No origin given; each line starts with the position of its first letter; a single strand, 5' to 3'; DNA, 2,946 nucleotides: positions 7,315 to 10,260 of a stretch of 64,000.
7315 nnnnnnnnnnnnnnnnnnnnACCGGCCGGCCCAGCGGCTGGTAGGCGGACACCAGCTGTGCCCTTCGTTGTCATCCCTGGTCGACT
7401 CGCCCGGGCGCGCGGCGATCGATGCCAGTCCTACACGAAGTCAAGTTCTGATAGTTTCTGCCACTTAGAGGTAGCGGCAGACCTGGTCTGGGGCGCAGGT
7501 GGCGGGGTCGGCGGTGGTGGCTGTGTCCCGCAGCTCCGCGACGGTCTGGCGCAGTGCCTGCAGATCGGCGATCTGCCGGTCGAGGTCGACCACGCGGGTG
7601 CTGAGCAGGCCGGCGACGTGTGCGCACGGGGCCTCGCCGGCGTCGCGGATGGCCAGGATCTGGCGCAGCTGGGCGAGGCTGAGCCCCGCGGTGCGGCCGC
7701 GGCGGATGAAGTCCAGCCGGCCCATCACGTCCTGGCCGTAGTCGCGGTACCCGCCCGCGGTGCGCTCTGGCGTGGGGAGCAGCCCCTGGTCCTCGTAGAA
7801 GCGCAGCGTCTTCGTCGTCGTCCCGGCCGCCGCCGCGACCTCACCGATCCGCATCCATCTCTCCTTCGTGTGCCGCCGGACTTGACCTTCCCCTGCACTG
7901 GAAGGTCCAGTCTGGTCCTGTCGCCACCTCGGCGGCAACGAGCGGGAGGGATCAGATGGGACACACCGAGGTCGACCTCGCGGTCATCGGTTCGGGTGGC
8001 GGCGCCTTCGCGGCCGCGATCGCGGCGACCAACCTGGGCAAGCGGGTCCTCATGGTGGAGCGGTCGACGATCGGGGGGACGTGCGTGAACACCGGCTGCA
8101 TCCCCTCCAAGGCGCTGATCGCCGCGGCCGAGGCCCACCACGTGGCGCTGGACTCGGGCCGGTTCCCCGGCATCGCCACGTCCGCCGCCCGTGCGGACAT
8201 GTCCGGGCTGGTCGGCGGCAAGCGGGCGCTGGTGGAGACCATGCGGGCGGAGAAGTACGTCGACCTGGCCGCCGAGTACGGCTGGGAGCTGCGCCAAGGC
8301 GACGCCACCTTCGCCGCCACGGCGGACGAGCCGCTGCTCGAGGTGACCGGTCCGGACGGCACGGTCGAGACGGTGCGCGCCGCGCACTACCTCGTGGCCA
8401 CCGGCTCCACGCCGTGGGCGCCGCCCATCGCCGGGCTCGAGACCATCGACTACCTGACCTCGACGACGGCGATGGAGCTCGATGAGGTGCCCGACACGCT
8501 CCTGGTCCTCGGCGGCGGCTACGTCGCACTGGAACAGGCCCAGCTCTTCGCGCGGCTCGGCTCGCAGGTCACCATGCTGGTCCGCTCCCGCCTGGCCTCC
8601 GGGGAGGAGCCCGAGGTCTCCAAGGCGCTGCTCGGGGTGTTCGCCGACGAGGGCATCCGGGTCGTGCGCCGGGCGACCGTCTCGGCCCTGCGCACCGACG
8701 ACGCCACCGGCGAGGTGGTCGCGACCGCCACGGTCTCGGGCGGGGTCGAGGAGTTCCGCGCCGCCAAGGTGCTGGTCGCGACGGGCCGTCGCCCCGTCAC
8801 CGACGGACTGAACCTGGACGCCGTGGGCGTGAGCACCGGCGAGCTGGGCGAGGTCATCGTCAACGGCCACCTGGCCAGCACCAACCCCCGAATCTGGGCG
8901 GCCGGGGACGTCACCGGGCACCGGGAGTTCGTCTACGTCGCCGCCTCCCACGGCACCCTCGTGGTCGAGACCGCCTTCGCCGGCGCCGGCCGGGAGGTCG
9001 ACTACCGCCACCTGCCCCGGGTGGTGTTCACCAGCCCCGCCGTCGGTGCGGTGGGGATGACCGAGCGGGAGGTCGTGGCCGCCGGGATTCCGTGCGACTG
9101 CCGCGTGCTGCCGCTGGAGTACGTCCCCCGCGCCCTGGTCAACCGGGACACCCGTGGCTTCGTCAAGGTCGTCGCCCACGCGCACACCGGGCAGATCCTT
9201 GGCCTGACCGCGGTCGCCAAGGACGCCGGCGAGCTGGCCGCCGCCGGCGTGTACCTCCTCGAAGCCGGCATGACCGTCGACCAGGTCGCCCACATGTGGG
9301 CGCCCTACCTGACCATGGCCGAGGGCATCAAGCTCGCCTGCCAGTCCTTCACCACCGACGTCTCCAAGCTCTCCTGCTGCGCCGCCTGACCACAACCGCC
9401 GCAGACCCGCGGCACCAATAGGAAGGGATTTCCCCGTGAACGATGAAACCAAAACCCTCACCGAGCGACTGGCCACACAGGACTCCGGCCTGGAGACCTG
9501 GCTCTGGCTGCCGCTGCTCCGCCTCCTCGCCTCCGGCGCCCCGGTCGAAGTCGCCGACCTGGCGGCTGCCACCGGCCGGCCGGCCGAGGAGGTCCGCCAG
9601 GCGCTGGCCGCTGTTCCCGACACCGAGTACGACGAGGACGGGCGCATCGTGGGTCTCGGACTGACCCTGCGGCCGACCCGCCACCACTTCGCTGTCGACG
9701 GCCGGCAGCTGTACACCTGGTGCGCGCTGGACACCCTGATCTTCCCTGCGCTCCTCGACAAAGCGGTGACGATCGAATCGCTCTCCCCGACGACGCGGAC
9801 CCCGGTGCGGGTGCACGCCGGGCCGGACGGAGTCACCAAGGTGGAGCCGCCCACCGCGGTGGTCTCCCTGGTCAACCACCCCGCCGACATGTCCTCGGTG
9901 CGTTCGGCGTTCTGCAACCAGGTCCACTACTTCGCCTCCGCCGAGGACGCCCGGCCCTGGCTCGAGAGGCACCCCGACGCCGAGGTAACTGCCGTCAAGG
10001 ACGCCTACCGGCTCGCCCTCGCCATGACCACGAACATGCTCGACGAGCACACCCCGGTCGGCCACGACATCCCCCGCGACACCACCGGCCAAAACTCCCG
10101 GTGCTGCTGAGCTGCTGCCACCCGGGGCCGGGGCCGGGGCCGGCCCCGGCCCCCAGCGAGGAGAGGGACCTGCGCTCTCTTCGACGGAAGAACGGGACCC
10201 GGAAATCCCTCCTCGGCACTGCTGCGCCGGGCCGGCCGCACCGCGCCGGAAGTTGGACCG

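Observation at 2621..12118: Tn5053/Tn402-family tniABQR transposon with high-GC codon usage carrying a merR-merA-merB cargo but no merT/merP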

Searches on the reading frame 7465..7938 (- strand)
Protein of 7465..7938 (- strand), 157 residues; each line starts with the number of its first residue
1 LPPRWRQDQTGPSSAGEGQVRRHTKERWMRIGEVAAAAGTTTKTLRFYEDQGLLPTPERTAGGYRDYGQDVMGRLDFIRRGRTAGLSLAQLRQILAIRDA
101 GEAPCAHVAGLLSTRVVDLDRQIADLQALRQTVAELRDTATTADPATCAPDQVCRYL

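Call 9: search_protein_families(library=pfam, proteins=[window:7465-7938:-], max_evalue=0.01)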
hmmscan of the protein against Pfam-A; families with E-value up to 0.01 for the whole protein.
window:7465-7938:- (157 aa): 3 families
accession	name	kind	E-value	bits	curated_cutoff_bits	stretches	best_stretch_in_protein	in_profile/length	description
PF13411.12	MerR_1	-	4.5e-18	65.6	21.6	1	29-95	1-66/69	MerR HTH family regulatory protein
PF00376.29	MerR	-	9.2e-18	64.2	28.2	1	30-67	1-38/38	MerR family regulatory protein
PF09278.17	MerR-DNA-bind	-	4.1e-17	63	25.4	1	74-135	3-64/65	MerR, DNA binding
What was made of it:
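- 7465..7854 (-): merR, a MerR-family metal-responsive regulator (129 aa; Cys77, Cys120, Cys126). Pfam MerR_1, MerR and MerR-DNA-bind (call 9).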

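Call 11: search_protein_families(library=ncbifam, proteins=[window:7465-7938:-], max_evalue=0.001)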
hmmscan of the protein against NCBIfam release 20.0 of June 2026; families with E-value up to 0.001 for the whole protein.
window:7465-7938:- (157 aa): 18 families
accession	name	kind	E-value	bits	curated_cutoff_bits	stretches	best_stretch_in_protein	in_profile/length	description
TIGR02047.1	CadR-PbrR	equivalog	1.7e-29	102.4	151.45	1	29-144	1-116/127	Cd(II)/Pb(II)-responsive transcriptional regulator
NF007069.0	PRK09514.1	equivalog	2.9e-25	88.9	143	1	29-142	2-116/141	Zn(2+)-responsive transcriptional regulator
TIGR02044.1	CueR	equivalog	2.2e-24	85.9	147.4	1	29-148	1-120/127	Cu(I)-responsive transcriptional regulator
TIGR02051.1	MerR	equivalog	1.7e-23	83.2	150.85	1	30-144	1-113/124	mercury resistance transcriptional regulator MerR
TIGR02043.1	ZntR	equivalog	7.8e-23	81.1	167.95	1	29-141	2-115/131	Zn(2+)-responsive transcriptional regulator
NF007590.0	PRK10227.1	equivalog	5e-17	62.2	244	1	29-149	1-121/135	Cu(I)-responsive transcriptional regulator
NF010315.0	PRK13752.1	subfamily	4.4e-14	52.7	261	1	29-136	8-113/144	mercury resistance transcriptional regulator MerR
NF041849.1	trans_regNmlR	equivalog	5.8e-14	52.2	175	1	29-129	1-101/117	stress response transcriptional regulator NmlR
TIGR01950.1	SoxR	equivalog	7.9e-14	51.6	116.9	1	29-133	2-106/142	redox-sensitive transcriptional activator SoxR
NF050798.1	TF_FtsR_Actino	equivalog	1.8e-10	41.3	150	1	41-141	18-119/223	transcriptional regulator FtsR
NF047375.1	HeatShock_HspR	equivalog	6.9e-10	38.8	105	1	30-102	5-77/92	heat shock protein transcriptional repressor HspR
TIGR02054.1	MerD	equivalog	1.7e-06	28.5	103.65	1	30-138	5-111/120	mercuric resistance transcriptional repressor MerD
NF047377.1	heat_HspR_dupli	exception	3.4e-06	26.7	300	1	10-103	108-201/214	heat shock protein transcriptional repressor HspR, fused homodimer type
NF052513.1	TransRegCarH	equivalog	6.9e-06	25.5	400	1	30-99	8-78/274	HTH-type transcriptional repressor CarH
NF033783.1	coreg_MerD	equivalog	0.00012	22.5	170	1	32-127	7-103/121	mercury resistance co-regulator MerD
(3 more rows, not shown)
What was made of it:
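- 7465..7854 (-): It scores below the NCBIfam cut-offs for MerR and CadR equivalogs (call 11).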

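Call 36: search_solved_structures(query=window:7465-7854:-, show_alignments=2, max_evalue=0.00001)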
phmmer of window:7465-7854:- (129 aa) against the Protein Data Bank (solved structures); distinct sequences matched with E-value up to 0.00001: 15.
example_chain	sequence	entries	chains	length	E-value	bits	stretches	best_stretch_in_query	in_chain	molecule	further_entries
4ua1_A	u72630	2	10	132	1e-20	77.1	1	2-111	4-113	Regulatory protein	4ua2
5gpe_A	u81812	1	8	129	3.4e-20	75.5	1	1-115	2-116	Transcriptional regulator, MerR-family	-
6jgf_A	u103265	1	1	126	1.5e-19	73.4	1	1-121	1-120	CadR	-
6jyw_A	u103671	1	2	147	1.7e-19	73.3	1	1-121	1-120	CadR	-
6jgv_A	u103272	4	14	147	2.3e-19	72.8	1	1-121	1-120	CadR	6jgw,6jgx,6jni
1q05_A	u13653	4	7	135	1.1e-15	60.9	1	1-120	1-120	Transcriptional regulator cueR | HTH-type transcriptional regulator CueR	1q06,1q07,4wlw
6ldi_G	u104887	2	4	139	1.2e-15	60.8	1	1-120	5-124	HTH-type transcriptional regulator CueR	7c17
6xh7_G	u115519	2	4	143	1.3e-15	60.7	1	1-120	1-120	HTH-type transcriptional regulator CueR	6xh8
4wls_A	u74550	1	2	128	3e-15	59.5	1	1-116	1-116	HTH-type transcriptional regulator CueR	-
5crl_A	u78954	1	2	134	2.8e-13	53.1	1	2-108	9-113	Mercuric resistance operon regulatory protein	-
3gp4_A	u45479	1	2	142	4.6e-09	39.6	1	3-99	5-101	Transcriptional regulator, MerR family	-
2vz4_A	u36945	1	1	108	9.4e-09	38.6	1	3-99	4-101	HTH-TYPE TRANSCRIPTIONAL ACTIVATOR TIPA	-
2zhg_A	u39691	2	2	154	9.4e-08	35.3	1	4-104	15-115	Redox-sensitive transcriptional activator soxR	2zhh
1q08_A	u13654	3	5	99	1e-07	35.2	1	44-113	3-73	Zn(II)-responsive regulator of zntA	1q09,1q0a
3gpv_A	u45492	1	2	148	1.2e-06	31.7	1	3-119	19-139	Transcriptional regulator, MerR family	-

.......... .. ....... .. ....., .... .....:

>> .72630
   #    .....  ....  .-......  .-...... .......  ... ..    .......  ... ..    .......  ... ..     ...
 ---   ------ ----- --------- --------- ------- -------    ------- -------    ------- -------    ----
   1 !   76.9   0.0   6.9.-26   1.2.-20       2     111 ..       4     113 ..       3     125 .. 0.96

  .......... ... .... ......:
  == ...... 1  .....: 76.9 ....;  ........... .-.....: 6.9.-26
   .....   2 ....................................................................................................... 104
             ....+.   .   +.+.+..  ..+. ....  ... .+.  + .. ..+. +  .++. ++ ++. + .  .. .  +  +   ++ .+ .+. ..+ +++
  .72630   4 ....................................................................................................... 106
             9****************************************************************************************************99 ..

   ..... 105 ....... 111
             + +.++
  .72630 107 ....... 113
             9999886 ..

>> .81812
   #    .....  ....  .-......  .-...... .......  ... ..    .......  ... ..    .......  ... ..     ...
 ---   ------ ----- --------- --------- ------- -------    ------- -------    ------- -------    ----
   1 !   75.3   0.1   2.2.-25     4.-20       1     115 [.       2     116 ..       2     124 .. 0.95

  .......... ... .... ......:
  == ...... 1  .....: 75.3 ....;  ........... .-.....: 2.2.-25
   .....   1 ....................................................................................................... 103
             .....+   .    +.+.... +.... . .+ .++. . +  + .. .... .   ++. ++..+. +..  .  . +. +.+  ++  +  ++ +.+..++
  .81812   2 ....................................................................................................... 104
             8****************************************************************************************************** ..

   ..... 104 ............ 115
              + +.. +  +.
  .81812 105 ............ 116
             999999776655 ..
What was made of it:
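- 7465..7854 (-): Best solved relative is Bacillus MerR 4ua1, E=1e-20 (call 36).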

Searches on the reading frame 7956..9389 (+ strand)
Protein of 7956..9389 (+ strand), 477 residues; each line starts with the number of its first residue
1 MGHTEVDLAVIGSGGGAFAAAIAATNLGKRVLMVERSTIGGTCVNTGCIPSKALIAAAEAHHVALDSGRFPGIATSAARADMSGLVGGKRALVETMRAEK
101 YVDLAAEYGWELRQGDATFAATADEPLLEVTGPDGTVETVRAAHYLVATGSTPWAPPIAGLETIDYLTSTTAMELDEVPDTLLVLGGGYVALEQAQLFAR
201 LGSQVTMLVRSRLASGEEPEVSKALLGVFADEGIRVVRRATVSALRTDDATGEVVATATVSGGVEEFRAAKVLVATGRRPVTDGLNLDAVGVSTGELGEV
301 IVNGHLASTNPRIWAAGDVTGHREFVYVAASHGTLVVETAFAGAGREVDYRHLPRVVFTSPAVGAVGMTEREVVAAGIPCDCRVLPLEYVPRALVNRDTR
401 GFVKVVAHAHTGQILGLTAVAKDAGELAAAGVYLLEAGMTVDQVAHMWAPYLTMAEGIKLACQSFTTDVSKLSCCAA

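Call 9: search_protein_families(library=pfam, proteins=[window:7956-9389:+], max_evalue=0.01)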
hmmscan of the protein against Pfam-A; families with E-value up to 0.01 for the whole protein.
window:7956-9389:+ (477 aa): 8 families
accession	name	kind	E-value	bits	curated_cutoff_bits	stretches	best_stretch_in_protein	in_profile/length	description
PF07992.20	Pyr_redox_2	-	7.8e-55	186.8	26.1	1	7-333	2-291/291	Pyridine nucleotide-disulphide oxidoreductase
PF02852.28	Pyr_redox_dim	-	1.5e-27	96.4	25.3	1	354-461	2-109/110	Pyridine nucleotide-disulphide oxidoreductase, dimerisation domain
PF00070.33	Pyr_redox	-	1.9e-16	60.8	22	1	182-251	2-72/82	Pyridine nucleotide-disulphide oxidoreductase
PF13738.12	Pyr_redox_3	-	2.5e-08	34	30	1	138-313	121-301/305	Pyridine nucleotide-disulphide oxidoreductase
PF12831.13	FAD_oxidored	-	1e-07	32.1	27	1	7-50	1-45/416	FAD dependent oxidoreductase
PF00890.30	FAD_binding_2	-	0.00039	20.2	20.4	1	7-281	1-206/414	FAD binding domain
PF01134.28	GIDA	-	0.00044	19.9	22.1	1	7-62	1-54/391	Glucose inhibited division protein A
PF13434.12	Lys_Orn_oxgnase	-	0.0016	18.1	21.3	0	121-202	125-211/339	L-lysine 6-monooxygenase/L-ornithine 5-monooxygenase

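Call 11: search_protein_families(library=ncbifam, proteins=[window:7956-9389:+], max_evalue=0.001)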
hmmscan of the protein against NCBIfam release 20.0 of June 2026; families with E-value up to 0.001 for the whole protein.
window:7956-9389:+ (477 aa): 52 families (the best 25 are shown)
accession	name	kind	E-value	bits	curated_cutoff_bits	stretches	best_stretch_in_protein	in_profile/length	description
TIGR02053.1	MerA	equivalog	7.8e-160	532.9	454.45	1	7-476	2-464/465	mercury(II) reductase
NF010311.1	PRK13748.1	subfamily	6.1e-127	424.8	600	1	5-476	97-559/560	mercury(II) reductase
TIGR01350.1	lipoamide_DH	equivalog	5.1e-93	312.3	408.8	1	6-467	2-456/461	dihydrolipoyl dehydrogenase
NF004991.0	PRK06370.1-3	subfamily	3.6e-87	293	620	1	6-467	36-489/509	FAD-containing oxidoreductase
NF004992.0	PRK06370.1-4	equivalog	1.8e-82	277.2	629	1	4-456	3-446/459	FAD-containing oxidoreductase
NF004946.0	PRK06292.2-4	subfamily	5.5e-78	262.9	634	1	5-445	3-450/487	dihydrolipoyl dehydrogenase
NF004947.0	PRK06292.2-5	equivalog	1.1e-74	252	592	1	5-446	3-439/474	dihydrolipoyl dehydrogenase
NF004776.0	PRK06116.1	equivalog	1e-71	242.3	480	1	5-443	4-431/450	glutathione-disulfide reductase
NF041853.1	hythiocyan_redase_MerA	equivalog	2.6e-71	240.8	650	1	5-455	3-431/440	hypothiocyanous acid reductase MerA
TIGR01424.1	gluta_reduc_2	equivalog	4.4e-68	229.9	606.05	1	6-456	3-440/446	glutathione-disulfide reductase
NF040477.1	chlor_oxi_RclA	equivalog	3.2e-67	227.1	740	1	10-442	8-417/441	reactive chlorine resistance oxidoreductase RclA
NF003585.0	PRK05249.1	equivalog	4.5e-67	226.7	465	1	3-462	4-454/464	Si-specific NAD(P)(+) transhydrogenase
NF004943.0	PRK06292.2-1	equivalog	6.4e-65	219.7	432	1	4-465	2-455/456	dihydrolipoyl dehydrogenase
NF005883.0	PRK07845.1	equivalog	8e-64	216.3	479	1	7-465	4-459/466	NAD(P)H-quinone dehydrogenase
NF005884.0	PRK07846.1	equivalog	1.5e-61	208.4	501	1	5-446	3-431/454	mycothione reductase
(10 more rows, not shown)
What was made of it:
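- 7956..9389 (+): merA, core mercuric reductase (477 aa) without the N-terminal metal-binding domain. TIGR02053 MerA, 533 bits against a cut-off of 454 (call 11).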

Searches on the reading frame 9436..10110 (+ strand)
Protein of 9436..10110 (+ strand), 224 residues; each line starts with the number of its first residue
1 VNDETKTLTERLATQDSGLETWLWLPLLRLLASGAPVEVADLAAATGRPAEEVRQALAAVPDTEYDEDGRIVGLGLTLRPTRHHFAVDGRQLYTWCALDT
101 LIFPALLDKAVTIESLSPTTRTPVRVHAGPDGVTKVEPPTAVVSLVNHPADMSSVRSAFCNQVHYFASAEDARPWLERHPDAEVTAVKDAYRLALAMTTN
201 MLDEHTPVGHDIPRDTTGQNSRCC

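Call 9: search_protein_families(library=pfam, proteins=[window:9436-10110:+], max_evalue=0.01)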
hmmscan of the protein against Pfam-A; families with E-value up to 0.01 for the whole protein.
window:9436-10110:+ (224 aa): 2 families
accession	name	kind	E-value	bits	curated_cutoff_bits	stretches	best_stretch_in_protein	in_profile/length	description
PF03243.20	MerB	-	3e-37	127.8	27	1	76-197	1-124/126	Alkylmercury lyase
PF12324.14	HTH_15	-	1.4e-26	92.9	27.2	1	7-75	5-74/74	Helix-turn-helix domain of alkylmercury lyase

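Call 11: search_protein_families(library=ncbifam, proteins=[window:9436-10110:+], max_evalue=0.001)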
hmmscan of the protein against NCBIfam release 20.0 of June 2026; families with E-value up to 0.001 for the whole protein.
window:9436-10110:+ (224 aa): 3 families
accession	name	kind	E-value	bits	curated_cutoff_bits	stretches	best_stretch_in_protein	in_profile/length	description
NF009710.0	PRK13239.1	equivalog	5.2e-83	277.5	193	1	5-205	4-204/210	alkylmercury lyase MerB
NF033555.1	lyase_MerB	exception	4e-78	261.3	200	1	22-202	1-180/181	organomercurial lyase MerB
NF040728.1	MerB_rel_SaoL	equivalog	0.00056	19.9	140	1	80-146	80-147/159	MerB-like organometallic lyase SaoL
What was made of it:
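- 9436..10110 (+): merB, organomercurial lyase (224 aa). NF009710, 277 bits against a cut-off of 193 (call 11).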
